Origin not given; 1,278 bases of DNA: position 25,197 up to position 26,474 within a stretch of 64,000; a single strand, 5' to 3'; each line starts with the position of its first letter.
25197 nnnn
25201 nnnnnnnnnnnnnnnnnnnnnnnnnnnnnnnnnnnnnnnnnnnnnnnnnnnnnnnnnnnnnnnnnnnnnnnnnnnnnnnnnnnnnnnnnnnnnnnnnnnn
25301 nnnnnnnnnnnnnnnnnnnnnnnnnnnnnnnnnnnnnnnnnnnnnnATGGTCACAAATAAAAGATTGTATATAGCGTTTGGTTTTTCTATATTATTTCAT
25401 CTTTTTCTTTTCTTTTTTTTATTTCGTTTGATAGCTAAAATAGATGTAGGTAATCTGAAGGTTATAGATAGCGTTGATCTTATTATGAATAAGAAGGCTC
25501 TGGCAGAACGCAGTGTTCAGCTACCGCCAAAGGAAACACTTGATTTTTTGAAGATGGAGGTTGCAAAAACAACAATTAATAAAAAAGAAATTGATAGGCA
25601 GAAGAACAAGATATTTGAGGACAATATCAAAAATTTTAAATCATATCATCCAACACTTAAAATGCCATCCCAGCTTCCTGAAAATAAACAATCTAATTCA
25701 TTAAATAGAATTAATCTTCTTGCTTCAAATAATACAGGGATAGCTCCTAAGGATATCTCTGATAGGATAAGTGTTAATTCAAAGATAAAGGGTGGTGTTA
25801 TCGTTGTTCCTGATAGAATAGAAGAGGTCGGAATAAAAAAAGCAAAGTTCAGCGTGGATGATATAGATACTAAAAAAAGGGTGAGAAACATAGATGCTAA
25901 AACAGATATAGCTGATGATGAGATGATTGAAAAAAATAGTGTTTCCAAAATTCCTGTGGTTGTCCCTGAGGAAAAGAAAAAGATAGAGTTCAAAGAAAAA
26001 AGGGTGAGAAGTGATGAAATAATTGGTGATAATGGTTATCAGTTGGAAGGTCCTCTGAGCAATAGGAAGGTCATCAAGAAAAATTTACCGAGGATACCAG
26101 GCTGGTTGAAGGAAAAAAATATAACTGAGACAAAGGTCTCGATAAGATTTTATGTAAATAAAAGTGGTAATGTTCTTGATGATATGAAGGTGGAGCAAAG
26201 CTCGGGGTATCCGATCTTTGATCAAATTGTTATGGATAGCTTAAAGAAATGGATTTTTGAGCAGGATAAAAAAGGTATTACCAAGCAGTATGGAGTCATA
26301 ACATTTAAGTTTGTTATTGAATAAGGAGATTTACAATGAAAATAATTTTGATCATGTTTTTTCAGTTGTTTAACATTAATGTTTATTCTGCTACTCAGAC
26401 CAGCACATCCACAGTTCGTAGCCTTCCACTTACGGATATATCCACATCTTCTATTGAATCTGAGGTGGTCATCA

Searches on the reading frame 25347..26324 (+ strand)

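Call 71: search_protein_families(library=pfam, proteins=[window:25347-26324:+], max_evalue=0.00001)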
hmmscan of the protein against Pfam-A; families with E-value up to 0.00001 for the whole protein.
window:25347-26324:+ (325 aa): 1 family
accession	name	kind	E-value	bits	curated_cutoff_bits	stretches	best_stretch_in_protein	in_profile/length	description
PF03544.19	TonB_C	-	1.2e-06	29.3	24.6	1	261-323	15-78/79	Gram-negative bacterial TonB protein C-terminal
